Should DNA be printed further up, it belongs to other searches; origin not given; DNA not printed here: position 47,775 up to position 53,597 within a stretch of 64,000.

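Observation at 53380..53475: ABCA transporter gene truncated inside its second nucleotide-binding domain at the retroelement junction, with a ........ stub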

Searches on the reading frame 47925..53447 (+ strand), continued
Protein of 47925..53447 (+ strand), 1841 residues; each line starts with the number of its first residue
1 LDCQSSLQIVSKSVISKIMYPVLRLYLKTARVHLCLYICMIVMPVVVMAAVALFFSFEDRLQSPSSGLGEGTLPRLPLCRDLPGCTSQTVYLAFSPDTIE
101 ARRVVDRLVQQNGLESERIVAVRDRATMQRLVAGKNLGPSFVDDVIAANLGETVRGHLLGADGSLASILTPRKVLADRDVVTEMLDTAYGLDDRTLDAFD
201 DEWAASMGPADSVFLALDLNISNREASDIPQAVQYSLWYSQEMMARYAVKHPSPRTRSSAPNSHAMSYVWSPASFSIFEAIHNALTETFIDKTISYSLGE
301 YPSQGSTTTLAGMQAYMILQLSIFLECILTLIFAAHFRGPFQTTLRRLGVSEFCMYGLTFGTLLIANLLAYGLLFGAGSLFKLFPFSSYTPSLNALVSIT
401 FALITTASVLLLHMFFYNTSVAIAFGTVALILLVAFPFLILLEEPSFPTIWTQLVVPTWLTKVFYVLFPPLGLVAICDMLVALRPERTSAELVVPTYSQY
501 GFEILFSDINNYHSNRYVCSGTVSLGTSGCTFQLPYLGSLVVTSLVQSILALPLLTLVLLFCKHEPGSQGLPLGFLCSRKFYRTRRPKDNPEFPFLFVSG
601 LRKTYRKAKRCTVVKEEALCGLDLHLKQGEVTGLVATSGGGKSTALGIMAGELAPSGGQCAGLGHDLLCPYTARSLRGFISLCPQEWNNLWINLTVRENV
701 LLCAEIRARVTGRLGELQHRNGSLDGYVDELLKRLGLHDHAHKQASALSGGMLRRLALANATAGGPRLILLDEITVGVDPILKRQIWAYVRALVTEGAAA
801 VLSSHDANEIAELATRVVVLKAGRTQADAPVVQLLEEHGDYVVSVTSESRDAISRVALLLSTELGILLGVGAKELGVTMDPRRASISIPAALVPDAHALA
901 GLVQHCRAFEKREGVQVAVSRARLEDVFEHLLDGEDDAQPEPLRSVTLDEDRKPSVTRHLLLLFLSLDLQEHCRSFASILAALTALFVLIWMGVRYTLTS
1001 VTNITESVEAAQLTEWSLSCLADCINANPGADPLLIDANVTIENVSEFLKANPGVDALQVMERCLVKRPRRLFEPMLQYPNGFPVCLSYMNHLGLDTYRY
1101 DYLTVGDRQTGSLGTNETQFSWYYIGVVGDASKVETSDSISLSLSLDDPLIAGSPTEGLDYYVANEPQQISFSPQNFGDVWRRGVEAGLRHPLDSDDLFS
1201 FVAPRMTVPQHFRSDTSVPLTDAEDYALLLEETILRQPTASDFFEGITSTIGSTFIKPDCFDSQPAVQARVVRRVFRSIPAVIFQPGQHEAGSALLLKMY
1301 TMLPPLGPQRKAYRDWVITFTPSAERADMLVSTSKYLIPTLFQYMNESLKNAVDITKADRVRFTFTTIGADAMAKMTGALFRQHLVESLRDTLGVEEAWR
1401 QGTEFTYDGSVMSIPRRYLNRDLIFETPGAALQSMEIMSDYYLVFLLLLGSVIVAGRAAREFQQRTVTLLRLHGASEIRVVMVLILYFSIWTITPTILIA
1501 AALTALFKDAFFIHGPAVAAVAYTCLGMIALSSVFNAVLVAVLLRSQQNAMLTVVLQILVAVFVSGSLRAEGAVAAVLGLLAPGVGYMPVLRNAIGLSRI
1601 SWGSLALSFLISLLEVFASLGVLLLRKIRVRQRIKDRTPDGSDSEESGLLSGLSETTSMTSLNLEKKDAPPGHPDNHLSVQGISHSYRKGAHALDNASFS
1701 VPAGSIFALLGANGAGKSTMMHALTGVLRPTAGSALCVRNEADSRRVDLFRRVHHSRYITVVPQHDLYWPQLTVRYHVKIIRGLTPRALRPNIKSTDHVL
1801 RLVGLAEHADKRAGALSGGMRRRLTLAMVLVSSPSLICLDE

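Call 57: find_encoding_contigs(protein=P0136, flank=10000, max_places=3)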
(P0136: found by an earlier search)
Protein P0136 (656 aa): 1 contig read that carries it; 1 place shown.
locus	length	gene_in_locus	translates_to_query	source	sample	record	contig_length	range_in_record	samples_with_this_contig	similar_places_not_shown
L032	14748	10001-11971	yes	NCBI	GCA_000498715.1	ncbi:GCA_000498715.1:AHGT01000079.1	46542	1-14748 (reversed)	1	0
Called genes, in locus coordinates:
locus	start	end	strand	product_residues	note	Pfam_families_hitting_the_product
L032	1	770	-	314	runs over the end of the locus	PF14938:SNAP, PF13424:TPR_12 (faint)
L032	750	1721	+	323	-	PF22293:ANXE1_4th (weak)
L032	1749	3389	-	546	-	-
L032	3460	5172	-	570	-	-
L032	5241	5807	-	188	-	PF00857:Isochorismatase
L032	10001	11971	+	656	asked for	PF07690:MFS_1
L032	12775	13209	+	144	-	-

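Call 59: find_encoding_contigs(protein=P0152, flank=10000, max_places=3)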
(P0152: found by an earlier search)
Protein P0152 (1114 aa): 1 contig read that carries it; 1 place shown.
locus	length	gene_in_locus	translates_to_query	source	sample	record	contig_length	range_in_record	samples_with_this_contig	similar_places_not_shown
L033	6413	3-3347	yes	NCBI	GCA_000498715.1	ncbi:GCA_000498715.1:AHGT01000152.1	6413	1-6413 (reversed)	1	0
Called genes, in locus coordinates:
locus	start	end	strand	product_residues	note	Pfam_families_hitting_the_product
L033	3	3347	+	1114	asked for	PF00078:RVT_1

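Call 68: find_homologous_proteins(query=L001:20569-25938:+, max_evalue=1e-50)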
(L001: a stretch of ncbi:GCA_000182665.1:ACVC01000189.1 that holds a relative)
Query L001:20569-25938:+ (1790 aa): 3 proteins with E <= 1e-50 among 8000 candidates.
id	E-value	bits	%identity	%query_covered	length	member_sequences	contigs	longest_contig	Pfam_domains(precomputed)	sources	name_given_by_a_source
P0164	0.0e+0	3768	91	100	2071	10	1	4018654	PF00005.34,PF03193.23,PF12698.14,PF13304.13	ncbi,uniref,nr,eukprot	ncbi:putative ABC transporter, ATP-binding protein [Giardia duodenalis]|uniref:ABC transporter, ATP-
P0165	0.0e+0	3472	83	100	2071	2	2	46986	PF00005.34,PF13555.13,PF03193.23,PF13304.13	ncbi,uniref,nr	ncbi:ABC transporter, ATP-binding protein [Giardia duodenalis]|uniref:ABC transporter, ATP-binding p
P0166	0.0e+0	1661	45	99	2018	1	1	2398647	PF00005.34,PF12698.14,PF13304.13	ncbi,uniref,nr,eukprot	ncbi:putative ABC transporter, ATP-binding protein [Giardia muris]|uniref:Putative ABC transporter,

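Call 72: search_solved_structures(query=L001:14900-15937:+, max_evalue=1e-10, show_alignments=1)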
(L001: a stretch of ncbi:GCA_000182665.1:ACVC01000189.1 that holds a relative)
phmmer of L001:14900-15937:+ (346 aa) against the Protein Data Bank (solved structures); distinct sequences matched with E-value up to 1e-10: 392 (the best 60 are shown).
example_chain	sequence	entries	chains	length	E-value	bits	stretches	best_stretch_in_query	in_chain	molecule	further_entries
7tdt_A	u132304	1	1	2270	3.4e-58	200.8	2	27-265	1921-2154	Phospholipid-transporting ATPase ABCA1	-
7tbz_A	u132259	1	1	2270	3.4e-58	200.8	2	27-265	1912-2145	ATP-binding cassette, sub-family A (ABC1), member 1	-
7tby_A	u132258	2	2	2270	3.4e-58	200.8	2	27-265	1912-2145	ATP-binding cassette, sub-family A (ABC1), member 1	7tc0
5xjy_A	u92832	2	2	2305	3.5e-58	200.8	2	27-265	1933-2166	ATP-binding cassette sub-family A member 1 | Phospholipid-transporting ATPase ABCA1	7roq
7tbw_A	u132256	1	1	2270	2.3e-57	198.1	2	27-265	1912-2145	ATP-binding cassette, sub-family A (ABC1), member 1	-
7w01_A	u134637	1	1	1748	2.4e-54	188.2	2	13-261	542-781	Phospholipid-transporting ATPase ABCA3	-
8edw_A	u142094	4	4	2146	5.1e-54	187.1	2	39-265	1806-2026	Phospholipid-transporting ATPase ABCA7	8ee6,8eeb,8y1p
7w02_A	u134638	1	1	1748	1.6e-53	185.4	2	13-261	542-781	Phospholipid-transporting ATPase ABCA3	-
8eop_A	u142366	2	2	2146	3.5e-53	184.4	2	39-265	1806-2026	Phospholipid-transporting ATPase ABCA7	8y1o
7e7i_A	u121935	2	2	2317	1.2e-51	179.3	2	40-249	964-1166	Retinal-specific phospholipid-transporting ATPase ABCA4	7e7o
7lkp_A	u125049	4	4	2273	1.2e-51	179.3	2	40-249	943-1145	Retinal-specific phospholipid-transporting ATPase ABCA4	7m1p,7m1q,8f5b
7e7q_A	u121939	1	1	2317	8.2e-51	176.6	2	40-249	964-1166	Retinal-specific phospholipid-transporting ATPase ABCA4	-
7lkz_A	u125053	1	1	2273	8.4e-51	176.5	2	40-249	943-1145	Retinal-specific phospholipid-transporting ATPase ABCA4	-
8wd9_D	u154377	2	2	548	5.2e-34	121.3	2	38-262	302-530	Probable dipeptide-transport ATP-binding protein ABC transporter DppD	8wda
8wdb_D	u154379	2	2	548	3.4e-33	118.6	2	38-262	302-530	Probable dipeptide-transport ATP-binding protein ABC transporter DppD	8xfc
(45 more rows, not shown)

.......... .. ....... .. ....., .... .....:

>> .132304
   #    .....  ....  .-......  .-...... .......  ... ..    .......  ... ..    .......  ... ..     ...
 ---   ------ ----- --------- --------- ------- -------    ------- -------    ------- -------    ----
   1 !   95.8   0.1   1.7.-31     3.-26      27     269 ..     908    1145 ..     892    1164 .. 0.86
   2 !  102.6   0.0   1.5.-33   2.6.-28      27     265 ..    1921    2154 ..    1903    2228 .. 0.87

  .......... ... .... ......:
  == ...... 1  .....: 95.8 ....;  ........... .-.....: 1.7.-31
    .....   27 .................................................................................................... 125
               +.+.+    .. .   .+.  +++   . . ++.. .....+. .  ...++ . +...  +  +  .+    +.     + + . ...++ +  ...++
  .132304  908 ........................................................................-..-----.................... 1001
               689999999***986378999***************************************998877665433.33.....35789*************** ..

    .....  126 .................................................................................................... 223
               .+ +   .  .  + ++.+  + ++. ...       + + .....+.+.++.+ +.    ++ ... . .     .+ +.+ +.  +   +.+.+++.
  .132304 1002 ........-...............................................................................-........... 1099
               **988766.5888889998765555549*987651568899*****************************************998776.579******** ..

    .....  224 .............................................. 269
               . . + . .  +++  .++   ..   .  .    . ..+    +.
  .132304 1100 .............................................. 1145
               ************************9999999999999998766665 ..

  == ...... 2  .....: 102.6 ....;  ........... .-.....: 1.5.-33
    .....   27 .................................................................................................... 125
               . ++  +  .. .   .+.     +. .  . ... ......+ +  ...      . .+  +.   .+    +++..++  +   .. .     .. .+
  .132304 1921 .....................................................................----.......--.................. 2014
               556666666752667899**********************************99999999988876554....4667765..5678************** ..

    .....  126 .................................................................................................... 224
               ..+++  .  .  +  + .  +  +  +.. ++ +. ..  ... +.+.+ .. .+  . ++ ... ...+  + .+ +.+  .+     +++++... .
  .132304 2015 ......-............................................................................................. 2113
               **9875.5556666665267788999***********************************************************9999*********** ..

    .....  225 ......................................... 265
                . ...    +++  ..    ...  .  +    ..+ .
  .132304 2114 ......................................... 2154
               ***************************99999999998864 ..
